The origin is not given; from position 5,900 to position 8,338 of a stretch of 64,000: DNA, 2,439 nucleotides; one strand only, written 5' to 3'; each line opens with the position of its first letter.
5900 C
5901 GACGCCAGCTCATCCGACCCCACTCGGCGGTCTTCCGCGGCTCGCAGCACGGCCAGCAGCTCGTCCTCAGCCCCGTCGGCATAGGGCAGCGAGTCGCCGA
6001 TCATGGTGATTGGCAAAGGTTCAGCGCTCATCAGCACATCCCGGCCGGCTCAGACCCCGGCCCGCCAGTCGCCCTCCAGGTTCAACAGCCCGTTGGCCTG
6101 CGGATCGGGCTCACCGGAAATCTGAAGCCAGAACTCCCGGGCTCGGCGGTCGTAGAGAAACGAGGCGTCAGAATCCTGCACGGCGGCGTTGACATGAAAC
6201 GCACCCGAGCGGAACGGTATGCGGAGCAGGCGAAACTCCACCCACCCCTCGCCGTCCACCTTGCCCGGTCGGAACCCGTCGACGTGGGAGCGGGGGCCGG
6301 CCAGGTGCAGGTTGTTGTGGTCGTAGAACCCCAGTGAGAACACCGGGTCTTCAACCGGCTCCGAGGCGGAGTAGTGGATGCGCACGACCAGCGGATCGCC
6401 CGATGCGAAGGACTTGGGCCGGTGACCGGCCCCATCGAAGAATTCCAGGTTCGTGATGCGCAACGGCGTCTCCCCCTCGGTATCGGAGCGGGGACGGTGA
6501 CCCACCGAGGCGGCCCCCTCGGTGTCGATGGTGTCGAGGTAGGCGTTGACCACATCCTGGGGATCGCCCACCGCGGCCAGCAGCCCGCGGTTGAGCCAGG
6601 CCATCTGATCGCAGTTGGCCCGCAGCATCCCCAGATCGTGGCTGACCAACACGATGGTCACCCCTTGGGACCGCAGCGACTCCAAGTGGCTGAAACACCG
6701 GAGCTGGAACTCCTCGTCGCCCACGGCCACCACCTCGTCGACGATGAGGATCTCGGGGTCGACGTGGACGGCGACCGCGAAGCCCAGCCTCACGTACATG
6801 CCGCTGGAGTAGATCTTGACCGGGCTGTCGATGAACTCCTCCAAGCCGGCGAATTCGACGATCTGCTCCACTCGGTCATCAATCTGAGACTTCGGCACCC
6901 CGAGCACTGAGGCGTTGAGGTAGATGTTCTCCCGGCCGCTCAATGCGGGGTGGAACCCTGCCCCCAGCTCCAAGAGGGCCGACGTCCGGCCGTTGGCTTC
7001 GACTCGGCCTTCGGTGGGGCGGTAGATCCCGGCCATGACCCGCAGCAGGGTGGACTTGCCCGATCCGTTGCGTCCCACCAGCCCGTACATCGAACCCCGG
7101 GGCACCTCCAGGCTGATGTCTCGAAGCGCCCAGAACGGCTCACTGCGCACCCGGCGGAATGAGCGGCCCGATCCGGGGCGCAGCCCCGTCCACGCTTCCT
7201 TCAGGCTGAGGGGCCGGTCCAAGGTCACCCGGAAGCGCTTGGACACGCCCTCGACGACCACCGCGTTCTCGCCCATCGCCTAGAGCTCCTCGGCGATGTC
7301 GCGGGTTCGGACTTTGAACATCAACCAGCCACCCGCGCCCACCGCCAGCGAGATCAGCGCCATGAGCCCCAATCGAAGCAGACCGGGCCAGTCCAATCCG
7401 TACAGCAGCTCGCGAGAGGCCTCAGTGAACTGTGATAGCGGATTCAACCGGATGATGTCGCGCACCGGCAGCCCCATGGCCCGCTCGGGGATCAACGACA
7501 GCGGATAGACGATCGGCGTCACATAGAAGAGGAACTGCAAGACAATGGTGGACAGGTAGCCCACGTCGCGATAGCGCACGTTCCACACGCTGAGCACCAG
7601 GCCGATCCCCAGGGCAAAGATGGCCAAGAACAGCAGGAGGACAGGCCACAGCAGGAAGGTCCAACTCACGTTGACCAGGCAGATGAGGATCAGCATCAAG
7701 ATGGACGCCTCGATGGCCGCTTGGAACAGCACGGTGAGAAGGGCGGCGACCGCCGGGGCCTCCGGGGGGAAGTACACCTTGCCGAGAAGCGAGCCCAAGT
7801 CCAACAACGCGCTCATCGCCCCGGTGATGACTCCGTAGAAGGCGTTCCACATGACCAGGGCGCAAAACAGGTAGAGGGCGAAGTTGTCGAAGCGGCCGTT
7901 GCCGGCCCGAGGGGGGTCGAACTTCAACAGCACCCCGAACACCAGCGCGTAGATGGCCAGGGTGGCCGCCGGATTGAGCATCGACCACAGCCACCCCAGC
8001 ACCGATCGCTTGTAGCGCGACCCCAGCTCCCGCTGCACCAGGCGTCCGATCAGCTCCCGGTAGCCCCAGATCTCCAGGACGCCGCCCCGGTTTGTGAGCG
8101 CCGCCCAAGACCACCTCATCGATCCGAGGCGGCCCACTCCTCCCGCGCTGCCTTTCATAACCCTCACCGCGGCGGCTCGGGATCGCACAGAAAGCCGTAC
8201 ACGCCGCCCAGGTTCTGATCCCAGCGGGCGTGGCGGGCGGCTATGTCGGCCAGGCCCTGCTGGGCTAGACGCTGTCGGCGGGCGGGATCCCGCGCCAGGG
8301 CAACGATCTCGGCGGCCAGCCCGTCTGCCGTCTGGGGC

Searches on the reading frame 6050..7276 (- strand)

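Call 35: search_protein_families(library=pfam, proteins=[window:6050-7276:-], max_evalue=0.001)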
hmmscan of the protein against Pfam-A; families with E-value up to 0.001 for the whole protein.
window:6050-7276:- (408 aa): 3 families
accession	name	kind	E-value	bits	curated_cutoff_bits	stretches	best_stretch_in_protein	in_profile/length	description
PF00005.33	ABC_tran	-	1.1e-22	81.6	25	1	51-182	1-135/137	ABC transporter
PF14524.12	Wzt_C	-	7.5e-17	62.1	30.4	1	268-398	6-141/143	Wzt C-terminal domain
PF13304.12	AAA_21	-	0.00036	21.1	27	0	64-84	2-22/304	AAA domain, putative AbiEii toxin, Type IV TA system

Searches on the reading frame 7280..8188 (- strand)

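Call 35: search_protein_families(library=pfam, proteins=[window:7280-8188:-], max_evalue=0.001)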
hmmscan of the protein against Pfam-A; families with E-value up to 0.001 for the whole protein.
window:7280-8188:- (302 aa): 1 family
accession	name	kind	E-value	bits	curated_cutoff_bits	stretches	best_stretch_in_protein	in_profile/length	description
PF01061.29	ABC2_membrane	-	2.5e-18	66.8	26.9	1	47-262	3-210/211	ABC-2 type transporter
